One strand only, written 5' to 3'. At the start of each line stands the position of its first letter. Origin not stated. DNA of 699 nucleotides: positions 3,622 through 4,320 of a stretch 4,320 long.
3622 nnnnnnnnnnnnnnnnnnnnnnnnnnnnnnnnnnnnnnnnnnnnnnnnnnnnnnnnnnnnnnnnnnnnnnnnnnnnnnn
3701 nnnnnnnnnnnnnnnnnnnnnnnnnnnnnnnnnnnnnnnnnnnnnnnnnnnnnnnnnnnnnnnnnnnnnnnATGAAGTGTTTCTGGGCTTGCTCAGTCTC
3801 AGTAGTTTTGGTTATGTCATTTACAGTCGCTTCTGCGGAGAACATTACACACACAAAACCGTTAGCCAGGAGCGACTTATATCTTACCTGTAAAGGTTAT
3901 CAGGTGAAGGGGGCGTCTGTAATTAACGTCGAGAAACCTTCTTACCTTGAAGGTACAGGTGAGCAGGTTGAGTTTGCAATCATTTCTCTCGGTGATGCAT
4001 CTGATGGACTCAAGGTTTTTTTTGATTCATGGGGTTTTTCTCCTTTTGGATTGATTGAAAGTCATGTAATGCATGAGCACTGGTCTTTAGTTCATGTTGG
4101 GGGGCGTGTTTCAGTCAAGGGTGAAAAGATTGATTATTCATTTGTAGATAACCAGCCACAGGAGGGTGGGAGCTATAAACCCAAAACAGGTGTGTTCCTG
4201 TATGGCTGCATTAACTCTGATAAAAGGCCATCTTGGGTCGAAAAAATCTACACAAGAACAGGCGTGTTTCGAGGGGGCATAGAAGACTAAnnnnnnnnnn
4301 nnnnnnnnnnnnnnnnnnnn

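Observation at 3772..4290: Secreted 172-aa protein with His cluster and two cysteines, possibly co-transcribed with the mob operon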

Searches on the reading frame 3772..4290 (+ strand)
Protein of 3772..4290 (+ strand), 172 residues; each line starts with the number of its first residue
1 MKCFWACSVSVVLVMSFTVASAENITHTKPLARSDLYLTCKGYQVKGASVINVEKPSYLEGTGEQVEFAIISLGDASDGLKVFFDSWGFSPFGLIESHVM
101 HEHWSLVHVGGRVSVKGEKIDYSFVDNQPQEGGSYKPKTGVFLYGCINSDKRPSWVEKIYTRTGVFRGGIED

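Call 5: search_protein_families(proteins=[window:3772-4287:+], library=ncbifam, max_evalue=1)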
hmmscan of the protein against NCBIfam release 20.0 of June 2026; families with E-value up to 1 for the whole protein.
window:3772-4287:+ (172 aa): 1 family
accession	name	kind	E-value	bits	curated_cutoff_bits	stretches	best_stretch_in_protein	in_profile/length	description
TIGR04035.1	glucan_65_rpt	repeat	0.058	13.6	147.7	1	37-67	3-32/64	glucan-binding repeat-containing protein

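Call 8: profile_search(protein=window:3772-4287:+)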
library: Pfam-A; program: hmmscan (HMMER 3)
A. the first sequence (172 residues): domains with independent E <= 10: 1; with E <= 0.001: 0
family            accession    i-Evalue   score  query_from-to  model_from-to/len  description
Choline_bind_3    PF19127.6        0.12    12.7      35-66         11-43/47  Choline-binding repeat

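Call 9: search_protein_families(proteins=[window:3772-4287:+], library=padloc, max_evalue=1)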
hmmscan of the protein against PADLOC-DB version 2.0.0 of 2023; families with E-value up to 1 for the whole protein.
window:3772-4287:+ (172 aa): 0 families

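Call 10: search_protein_families(proteins=[window:3772-4287:+], library=phrogs, max_evalue=1)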
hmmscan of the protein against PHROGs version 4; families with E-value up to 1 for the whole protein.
window:3772-4287:+ (172 aa): 1 family
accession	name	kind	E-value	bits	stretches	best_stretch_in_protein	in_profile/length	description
phrog_31425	-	unknown function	1.7e-28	100.5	1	10-161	8-162/172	-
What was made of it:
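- On phrog_31425: E = 1.7e-28, profile positions 8-162 of 172 (call 10).
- Closest known: PHROG phrog_31425. Same: The only library family that matches (E = 1.7e-28, residues 10-161; call 10).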

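Call 11: find_homologous_proteins(query=window:3772-4287:+, max_evalue=0.001)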
Query window:3772-4287:+ (172 aa): 24 proteins with E <= 0.001 among 41 candidates.
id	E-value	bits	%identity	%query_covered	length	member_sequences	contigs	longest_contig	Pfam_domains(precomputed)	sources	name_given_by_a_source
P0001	7.1e-103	360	91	100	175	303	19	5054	-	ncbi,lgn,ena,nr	ncbi:TPA: hypothetical protein RJ115_004727 [Yersinia enterocolitica]|nr:hypothetical protein [Yersi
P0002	1.4e-100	352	90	100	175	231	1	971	-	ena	-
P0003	2.2e-91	322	93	90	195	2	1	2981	-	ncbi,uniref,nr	ncbi:hypothetical protein [Vibrio cholerae]|uniref:hypothetical protein n=1 Tax=Vibrio cholerae TaxI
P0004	9.1e-89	314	81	100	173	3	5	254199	-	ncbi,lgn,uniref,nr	ncbi:hypothetical protein [Yersinia intermedia]|uniref:hypothetical protein n=1 Tax=Yersinia interme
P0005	1.7e-88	313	81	100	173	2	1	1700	-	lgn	-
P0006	5.4e-88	311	81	100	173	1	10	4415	-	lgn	-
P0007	1.4e-85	303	78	99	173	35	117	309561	-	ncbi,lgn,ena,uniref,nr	ncbi:hypothetical protein E5D08_26040 [Klebsiella pneumoniae]|uniref:hypothetical protein n=1 Tax=En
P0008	2.1e-85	303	77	99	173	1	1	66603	-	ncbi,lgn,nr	ncbi:hypothetical protein KJJ67_004464 [Salmonella enterica]|nr:hypothetical protein [Salmonella ent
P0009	1.9e-84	300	99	77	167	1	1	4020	-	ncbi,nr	ncbi:hypothetical protein OYC18_24565, partial [Escherichia coli]|nr:hypothetical protein [Escherich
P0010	3.0e-82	292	80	94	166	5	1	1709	-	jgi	jgi:hypothetical protein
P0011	1.2e-79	284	75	100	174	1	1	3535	-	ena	-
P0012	7.6e-76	272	70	99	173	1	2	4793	-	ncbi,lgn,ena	ncbi:TPA: hypothetical protein ACM33I_004971 [Escherichia coli]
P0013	9.3e-72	258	67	99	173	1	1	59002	-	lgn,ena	-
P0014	2.4e-71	257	67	99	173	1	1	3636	-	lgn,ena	-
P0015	3.2e-71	256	68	99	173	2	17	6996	-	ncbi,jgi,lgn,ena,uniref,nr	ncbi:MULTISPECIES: hypothetical protein [Pantoea]|uniref:Uncharacterized protein n=1 Tax=Pantoea bre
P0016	3.8e-70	253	67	99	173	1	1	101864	-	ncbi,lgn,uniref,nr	ncbi:hypothetical protein [Nissabacter sp. SGAir0207]|uniref:hypothetical protein n=1 Tax=Nissabacte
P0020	8.3e-54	200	55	99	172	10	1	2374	-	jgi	-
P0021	7.2e-52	193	86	56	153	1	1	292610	-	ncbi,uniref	ncbi:hypothetical protein AAHU49_26235 (plasmid) [Klebsiella quasipneumoniae subsp. quasipneumoniae]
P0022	9.6e-52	193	53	99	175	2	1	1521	-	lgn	-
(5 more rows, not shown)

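Call 13: search_solved_structures(query=window:3772-4287:+, max_evalue=10)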
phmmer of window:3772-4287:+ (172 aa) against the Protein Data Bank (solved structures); distinct sequences matched with E-value up to 10: 2.
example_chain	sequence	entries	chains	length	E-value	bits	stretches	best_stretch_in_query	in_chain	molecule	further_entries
1yqd_A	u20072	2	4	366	0.41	13.4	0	61-113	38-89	sinapyl alcohol dehydrogenase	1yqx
1pla_A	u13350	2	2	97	0.76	12.5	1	15-74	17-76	PLASTOCYANIN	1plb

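Call 19: find_encoding_contigs(protein=P0007, flank=6000, max_places=6)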
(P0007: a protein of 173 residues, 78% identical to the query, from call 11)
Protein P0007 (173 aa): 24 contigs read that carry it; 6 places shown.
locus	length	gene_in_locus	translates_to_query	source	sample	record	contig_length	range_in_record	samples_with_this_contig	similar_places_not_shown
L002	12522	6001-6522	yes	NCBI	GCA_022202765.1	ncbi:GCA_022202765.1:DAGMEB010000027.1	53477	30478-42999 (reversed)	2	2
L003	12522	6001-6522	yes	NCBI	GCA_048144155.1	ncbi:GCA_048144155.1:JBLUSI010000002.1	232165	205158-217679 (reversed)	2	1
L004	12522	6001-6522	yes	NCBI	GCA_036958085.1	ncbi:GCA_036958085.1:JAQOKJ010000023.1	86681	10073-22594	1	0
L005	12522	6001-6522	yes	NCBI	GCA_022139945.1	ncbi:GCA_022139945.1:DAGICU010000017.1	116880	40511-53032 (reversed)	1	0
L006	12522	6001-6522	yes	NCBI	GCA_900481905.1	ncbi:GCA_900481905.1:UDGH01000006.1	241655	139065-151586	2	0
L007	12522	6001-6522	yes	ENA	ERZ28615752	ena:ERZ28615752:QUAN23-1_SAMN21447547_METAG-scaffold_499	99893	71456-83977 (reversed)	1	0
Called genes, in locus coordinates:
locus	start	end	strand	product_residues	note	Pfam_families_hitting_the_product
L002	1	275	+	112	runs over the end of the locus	-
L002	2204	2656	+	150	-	-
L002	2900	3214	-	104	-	-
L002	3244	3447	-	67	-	-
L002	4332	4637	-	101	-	PF01817:CM_2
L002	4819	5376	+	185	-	PF11140:DUF2913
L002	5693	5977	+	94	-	PF10008:DUF2251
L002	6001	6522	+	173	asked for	-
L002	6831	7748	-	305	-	PF00532:Peripla_BP_1, PF13407:Peripla_BP_4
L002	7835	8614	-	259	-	PF01261:AP_endonuc_2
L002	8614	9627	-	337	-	PF01408:GFO_IDH_MocA, PF22725:GFO_IDH_MocA_C3, PF02894:GFO_IDH_MocA_C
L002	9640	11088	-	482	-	PF00083:Sugar_tr, PF07690:MFS_1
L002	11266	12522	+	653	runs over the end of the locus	PF01590:GAF (weak), PF00158:Sigma54_activat, PF14532:Sigma54_activ_2, PF07728:AAA_5 (weak), PF25601:AAA_lid_14, PF02954:HTH_8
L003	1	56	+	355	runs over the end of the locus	-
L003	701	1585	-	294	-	PF01051:Rep3_N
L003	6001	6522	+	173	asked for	-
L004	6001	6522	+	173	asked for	-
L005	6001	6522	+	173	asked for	-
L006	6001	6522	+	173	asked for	-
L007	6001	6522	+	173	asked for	-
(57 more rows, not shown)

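Call 20: find_encoding_contigs(protein=P0016, flank=6000, max_places=4)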
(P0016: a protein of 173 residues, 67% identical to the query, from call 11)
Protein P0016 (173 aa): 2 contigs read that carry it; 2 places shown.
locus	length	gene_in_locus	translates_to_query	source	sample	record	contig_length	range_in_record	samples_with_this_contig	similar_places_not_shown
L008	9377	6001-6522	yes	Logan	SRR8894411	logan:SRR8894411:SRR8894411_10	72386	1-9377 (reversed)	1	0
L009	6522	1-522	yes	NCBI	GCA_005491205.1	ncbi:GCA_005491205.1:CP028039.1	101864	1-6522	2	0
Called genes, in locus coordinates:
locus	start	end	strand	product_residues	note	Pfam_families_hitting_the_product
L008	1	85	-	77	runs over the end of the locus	-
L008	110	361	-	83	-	PF13560:HTH_31 (weak), PF01381:HTH_3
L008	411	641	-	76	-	-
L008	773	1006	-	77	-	-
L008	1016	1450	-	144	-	-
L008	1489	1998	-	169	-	-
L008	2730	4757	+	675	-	-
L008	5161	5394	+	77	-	-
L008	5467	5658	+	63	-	-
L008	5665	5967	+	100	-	PF04899:MbeD_MobD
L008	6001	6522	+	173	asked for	-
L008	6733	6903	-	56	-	-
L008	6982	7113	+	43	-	-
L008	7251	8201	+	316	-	PF00156:Pribosyltran (weak)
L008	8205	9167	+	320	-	PF02481:DNA_processg_A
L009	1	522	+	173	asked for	?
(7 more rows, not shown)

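Call 21: find_encoding_contigs(protein=P0004, flank=6000, max_places=4)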
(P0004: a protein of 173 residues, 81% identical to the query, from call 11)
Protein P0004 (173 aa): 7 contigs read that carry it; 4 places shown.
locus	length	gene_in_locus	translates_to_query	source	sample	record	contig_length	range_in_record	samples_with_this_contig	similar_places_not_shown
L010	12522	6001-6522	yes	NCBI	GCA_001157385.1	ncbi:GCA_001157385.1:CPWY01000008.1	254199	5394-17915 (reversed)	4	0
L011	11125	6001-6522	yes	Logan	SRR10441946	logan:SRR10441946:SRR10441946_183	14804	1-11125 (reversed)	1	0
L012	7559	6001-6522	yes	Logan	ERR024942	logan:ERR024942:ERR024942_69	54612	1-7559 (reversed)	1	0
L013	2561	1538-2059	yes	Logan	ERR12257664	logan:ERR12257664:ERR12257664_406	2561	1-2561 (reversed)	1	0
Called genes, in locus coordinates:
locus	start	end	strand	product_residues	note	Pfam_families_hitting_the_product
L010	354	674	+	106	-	-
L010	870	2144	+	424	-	PF25917:BSH_RND (faint), PF26002:Beta-barrel_AprE (weak)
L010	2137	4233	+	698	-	PF03412:Peptidase_C39, PF00664:ABC_membrane, PF00005:ABC_tran, PF02463:SMC_N (faint)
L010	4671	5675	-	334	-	PF01548:DEDD_Tnp_IS110, PF02371:Transposase_20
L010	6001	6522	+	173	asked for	-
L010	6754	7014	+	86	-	-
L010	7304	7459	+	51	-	-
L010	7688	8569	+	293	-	-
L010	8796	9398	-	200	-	PF00589:Phage_integrase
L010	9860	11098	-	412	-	PF01548:DEDD_Tnp_IS110, PF02371:Transposase_20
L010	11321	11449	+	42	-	-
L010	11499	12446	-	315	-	PF00561:Abhydrolase_1, PF12146:Hydrolase_4, PF12697:Abhydrolase_6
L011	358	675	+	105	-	-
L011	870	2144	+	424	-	PF25917:BSH_RND (faint), PF26002:Beta-barrel_AprE (weak)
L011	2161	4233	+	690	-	PF03412:Peptidase_C39, PF00664:ABC_membrane, PF00005:ABC_tran, PF02463:SMC_N (faint)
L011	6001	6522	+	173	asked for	-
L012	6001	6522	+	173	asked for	-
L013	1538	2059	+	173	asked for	-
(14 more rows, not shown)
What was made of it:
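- The gene is retained after capture into megaplasmids and a chromosome (calls 19, 21).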

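Call 22: predict_structure(alignment_id=A1)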
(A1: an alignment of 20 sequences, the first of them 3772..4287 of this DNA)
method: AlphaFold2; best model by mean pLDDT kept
length: 172 residues; sequences in the alignment: 20
mean_pLDDT: 34.4   pTM: 0.29
mean pLDDT of the five models: 34.4, 33.8, 33.5, 31.7, 29.3
residues with pLDDT >= 90: 0; 70-90: 0; 50-70: 6; < 50: 166
segments of 3 or more residues with pLDDT < 50: 1-86, 88-94, 100-172
pLDDT, mean of each block of 10 residues (from residue 1): 40 29 27 31 26 23 38 34 45 48 40 33 41 35 33 36 26 24
secondary structure, 60 per line:
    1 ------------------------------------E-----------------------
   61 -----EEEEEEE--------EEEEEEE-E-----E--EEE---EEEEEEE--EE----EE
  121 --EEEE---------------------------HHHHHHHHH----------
elements in order: E66-72 E81-87 E98-100 E104-110 E123-126 H154-162
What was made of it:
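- Tried and rejected: The first AlphaFold run, on the full precursor with 20 close homologs, was unusable (pLDDT 34; call 22).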

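Call 23: search_protein_representatives(alignment_id=A1)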
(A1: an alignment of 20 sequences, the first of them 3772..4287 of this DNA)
Query: 20 sequences, 173 profile positions. Proteins with E-value up to 0.001 (for the whole library): 10; up to 1e-10: 8; up to 1e-30: 5. The best 10 are listed.
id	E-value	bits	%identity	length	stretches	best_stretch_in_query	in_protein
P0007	3.1e-95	332.8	-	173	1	1-172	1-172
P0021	6.4e-50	185.2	-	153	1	75-172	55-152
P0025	2.3e-47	176.9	-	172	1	1-171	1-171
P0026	9.1e-39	148.9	-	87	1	1-85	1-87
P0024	2.5e-35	137.8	-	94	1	19-90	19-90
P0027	3.6e-30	121.0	-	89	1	104-173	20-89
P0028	7.6e-13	64.6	-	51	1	101-140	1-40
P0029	2.1e-12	63.1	-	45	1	1-42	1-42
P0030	7.8e-08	48.2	-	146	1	1-78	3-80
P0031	4.4e-05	39.3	-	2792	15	24-71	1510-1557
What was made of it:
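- Tried and rejected: A deep profile search of 1.84 billion representatives found only 10 clusters, so no distant annotated relatives exist (call 23).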

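Call 24: search_dna_similar(query=window:3772-4287:+, collection=phages, mode=protein, max_evalue=0.01, max_rows=20)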
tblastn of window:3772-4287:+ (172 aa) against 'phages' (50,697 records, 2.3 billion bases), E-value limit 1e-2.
Records with a match: 2; places in all: 2; records where one place covers at least 80% of the query: 2.
Best place of each record, by identity: <60% 2.
By first word of the organism name: Klebsiella 2.
By host as written in the record: Klebsiella pneumoniae ST13-OXA48 1; Klebsiella pneumoniae subsp. pneumoniae LC-1825/18 1.
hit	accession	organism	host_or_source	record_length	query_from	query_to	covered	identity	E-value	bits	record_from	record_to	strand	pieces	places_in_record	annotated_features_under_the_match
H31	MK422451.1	Klebsiella phage ST13-OXA48phi12.3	Klebsiella pneumoniae ST13-OXA48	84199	11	162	88%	32.9%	2e-25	107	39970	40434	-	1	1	hypothetical protein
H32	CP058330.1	Klebsiella phage vB_Kpn_1825-KPC53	Klebsiella pneumoniae subsp. pneumoniae ...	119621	11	162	88%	32.9%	2e-25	107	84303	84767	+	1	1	record has no annotation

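Call 26: get_annotated_region(hit=H31, flank=5000)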
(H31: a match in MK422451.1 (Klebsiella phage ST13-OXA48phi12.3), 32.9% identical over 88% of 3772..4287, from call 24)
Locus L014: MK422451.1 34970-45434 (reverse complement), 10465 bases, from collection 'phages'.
description: Klebsiella phage ST13-OXA48phi12.3, complete genome.
organism: Klebsiella phage ST13-OXA48phi12.3 (NCBI taxid 2510466)
taxonomy: Viruses; Duplodnaviria; Heunggongvirae; Uroviricota; Caudoviricetes
host: Klebsiella pneumoniae ST13-OXA48; source: -; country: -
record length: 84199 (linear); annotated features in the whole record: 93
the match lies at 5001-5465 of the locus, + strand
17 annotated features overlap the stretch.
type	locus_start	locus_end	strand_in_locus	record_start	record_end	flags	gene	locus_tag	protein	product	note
CDS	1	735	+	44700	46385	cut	-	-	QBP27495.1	hypothetical protein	-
CDS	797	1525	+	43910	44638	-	-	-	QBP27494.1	hypothetical protein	Hypothetical protein (ABC-type Zn2+ transport system)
CDS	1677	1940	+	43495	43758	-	-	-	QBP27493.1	hypothetical protein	-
CDS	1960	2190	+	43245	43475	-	-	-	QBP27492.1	hypothetical protein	-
CDS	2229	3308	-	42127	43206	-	-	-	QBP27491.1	hypothetical protein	-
CDS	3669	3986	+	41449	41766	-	-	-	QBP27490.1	hypothetical protein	-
CDS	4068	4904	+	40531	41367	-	-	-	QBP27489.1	GIY-YIG nuclease family protein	-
CDS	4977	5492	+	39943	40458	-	-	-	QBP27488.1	hypothetical protein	-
CDS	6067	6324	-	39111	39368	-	-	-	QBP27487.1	hypothetical protein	-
CDS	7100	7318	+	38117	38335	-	-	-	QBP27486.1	hypothetical protein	-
CDS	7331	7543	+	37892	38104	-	-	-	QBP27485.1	hypothetical protein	-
CDS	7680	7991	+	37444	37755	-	-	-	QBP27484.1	hypothetical protein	-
CDS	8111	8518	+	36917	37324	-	-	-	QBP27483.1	hypothetical protein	-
CDS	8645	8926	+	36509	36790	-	-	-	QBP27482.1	ABC transporter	-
CDS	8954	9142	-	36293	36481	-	-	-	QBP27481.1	hypothetical protein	-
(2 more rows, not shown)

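Call 27: search_dna_similar(query=window:3772-4290:+, collection=plasmids, mode=protein, max_rows=60, rows=spread, max_evalue=0.001)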
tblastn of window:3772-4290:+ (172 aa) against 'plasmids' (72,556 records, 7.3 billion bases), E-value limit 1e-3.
Records with a match: 183; places in all: 191; records where one place covers at least 80% of the query: 180.
Best place of each record, by identity: >=99% 20; 95-99% 7; 90-95% 39; 60-80% 14; <60% 103.
By first word of the organism name: Klebsiella 82; Enterobacter 40; Escherichia 28; Salmonella 23; Citrobacter 6; Hafnia 1; Shigella 1; Serratia 1; Kluyvera 1.
By predicted mobility (MOB-suite, as given by PLSDB): non-mobilizable 100; mobilizable 66; conjugative 17.
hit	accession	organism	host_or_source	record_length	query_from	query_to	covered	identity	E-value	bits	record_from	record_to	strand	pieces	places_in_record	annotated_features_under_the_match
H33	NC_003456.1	Salmonella enterica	-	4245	1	172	100%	100.0%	8e-113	355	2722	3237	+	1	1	hypothetical protein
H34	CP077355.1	Escherichia coli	-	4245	1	172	100%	100.0%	8e-113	355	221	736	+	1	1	hypothetical protein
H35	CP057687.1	Escherichia coli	culture,Pooled pig faecal samples ...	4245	1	172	100%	100.0%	8e-113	355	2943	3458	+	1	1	hypothetical protein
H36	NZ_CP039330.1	Citrobacter portucalensis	Single colony culture,Treated sewage ...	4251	1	172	100%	100.0%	8e-113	355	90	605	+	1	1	hypothetical protein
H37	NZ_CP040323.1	Salmonella enterica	Homo sapiens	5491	1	172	100%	100.0%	7e-112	355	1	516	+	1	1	hypothetical protein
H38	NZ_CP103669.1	Klebsiella aerogenes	Homo sapiens,blood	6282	1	172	100%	100.0%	9e-112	355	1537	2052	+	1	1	hypothetical protein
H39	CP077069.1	Escherichia coli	pig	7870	1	172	100%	97.1%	2e-107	343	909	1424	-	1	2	hypothetical protein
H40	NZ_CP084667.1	Hafnia paralvei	-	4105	1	172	100%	90.3%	2e-102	327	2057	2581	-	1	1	hypothetical protein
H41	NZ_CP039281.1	Salmonella enterica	food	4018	1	172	100%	90.3%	5e-101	322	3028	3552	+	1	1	hypothetical protein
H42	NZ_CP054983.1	Shigella flexneri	Shatin WWTPs_92 WWTPs influent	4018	1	172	100%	90.3%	5e-101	322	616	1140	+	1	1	hypothetical protein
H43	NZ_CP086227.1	Escherichia coli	Homo sapiens,urine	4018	1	172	100%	90.3%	5e-101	322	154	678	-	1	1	hypothetical protein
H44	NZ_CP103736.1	Klebsiella pneumoniae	Homo sapiens,blood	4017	1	172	100%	90.3%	5e-101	322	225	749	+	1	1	hypothetical protein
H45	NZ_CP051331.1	Salmonella enterica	turkey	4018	1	172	100%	90.3%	5e-101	322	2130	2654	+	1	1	hypothetical protein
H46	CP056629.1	Escherichia coli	culture,Wastewater influent sample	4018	1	172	100%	90.3%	5e-101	322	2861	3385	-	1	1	hypothetical protein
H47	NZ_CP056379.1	Klebsiella pneumoniae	culture,Wastewater influent sample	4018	1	172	100%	90.3%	5e-101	322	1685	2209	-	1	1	hypothetical protein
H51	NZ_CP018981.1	Escherichia coli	Homo sapiens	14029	1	172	100%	90.3%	3e-100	322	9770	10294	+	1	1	hypothetical protein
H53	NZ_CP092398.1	Klebsiella pneumoniae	Bovine,assembly,Mastitis-milk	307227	1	171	99%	77.6%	2e-85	280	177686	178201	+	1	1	hypothetical protein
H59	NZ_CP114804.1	Citrobacter sp. 21OH12SH02A-Citro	food,shrimp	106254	7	170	95%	40.0%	1e-36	140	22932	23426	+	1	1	hypothetical protein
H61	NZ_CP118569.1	Enterobacter hormaechei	Homo sapiens,blood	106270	8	170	95%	32.5%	2e-27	114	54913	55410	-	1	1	hypothetical protein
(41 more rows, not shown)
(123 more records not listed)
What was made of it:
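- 180 of 183 records are intact (call 27).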

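Call 30: get_annotated_region(hit=H53, flank=4000)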
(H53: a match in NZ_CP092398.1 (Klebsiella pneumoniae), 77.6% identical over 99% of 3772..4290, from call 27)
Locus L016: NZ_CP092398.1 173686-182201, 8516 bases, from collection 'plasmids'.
description: Klebsiella pneumoniae strain PA-01 plasmid Kp23-unnamed1, complete sequence
organism: Klebsiella pneumoniae (NCBI taxid 573)
taxonomy: Bacteria; Pseudomonadota; Gammaproteobacteria; Enterobacterales; Enterobacteriaceae; Klebsiella; Klebsiella pneumoniae
host: -; source: Bovine,assembly,Mastitis-milk; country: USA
typing (MOB-suite, as given by PLSDB): conjugative; replicon IncFIB; relaxase MOBH; mating-pair formation MPF_F
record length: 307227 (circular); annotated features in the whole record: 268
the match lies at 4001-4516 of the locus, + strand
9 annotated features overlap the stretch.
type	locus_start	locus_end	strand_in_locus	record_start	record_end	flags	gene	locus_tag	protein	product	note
CDS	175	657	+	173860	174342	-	-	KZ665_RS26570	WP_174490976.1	hypothetical protein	-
CDS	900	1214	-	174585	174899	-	-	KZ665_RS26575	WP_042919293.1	hypothetical protein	-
CDS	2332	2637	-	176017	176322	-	-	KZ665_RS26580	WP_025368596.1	chorismate mutase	-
CDS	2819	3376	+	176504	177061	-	-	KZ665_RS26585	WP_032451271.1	DUF2913 family protein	-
CDS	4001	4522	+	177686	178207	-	-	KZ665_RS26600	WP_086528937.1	hypothetical protein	-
CDS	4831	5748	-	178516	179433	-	-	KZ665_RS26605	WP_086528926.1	substrate-binding domain-containing protein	-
CDS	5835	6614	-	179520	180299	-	-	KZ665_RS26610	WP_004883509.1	TIM barrel protein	-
CDS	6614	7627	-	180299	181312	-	-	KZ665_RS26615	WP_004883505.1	Gfo/Idh/MocA family oxidoreductase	-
CDS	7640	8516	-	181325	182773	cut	-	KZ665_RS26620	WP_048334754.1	sugar porter family MFS transporter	GO:0008643 - carbohydrate transport [Evidence IEA]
